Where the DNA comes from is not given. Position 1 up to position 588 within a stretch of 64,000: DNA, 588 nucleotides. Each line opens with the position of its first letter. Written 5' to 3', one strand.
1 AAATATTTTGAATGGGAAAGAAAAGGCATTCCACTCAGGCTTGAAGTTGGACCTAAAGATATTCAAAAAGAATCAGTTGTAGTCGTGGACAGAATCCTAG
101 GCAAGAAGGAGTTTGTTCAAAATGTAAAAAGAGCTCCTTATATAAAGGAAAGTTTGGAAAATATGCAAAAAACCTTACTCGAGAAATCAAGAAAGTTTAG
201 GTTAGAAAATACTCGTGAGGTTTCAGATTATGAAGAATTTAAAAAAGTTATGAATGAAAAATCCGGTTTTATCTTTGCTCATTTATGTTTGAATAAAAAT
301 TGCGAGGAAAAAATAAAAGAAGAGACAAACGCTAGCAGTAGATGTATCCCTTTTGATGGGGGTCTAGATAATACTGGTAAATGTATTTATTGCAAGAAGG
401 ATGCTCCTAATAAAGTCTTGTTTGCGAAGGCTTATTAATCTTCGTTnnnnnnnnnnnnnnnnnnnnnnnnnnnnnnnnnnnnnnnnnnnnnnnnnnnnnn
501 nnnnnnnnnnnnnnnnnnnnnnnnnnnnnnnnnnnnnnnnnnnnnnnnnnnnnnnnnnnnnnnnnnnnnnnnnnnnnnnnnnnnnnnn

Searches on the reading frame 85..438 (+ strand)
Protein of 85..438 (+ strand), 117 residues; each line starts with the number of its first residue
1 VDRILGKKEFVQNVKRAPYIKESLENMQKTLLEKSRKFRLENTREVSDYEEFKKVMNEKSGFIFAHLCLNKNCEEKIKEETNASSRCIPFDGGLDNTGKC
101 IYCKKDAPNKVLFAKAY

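Call 4: search_protein_families(library=pfam, proteins=[window:85-438:+], max_evalue=0.01)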
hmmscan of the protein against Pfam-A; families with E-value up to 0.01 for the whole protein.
window:85-438:+ (117 aa): 1 family
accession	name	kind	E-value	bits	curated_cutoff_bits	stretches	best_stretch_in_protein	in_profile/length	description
PF09180.16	ProRS-C_1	-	1.4e-23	83.2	31.5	1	49-117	1-71/71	Prolyl-tRNA synthetase, C-terminal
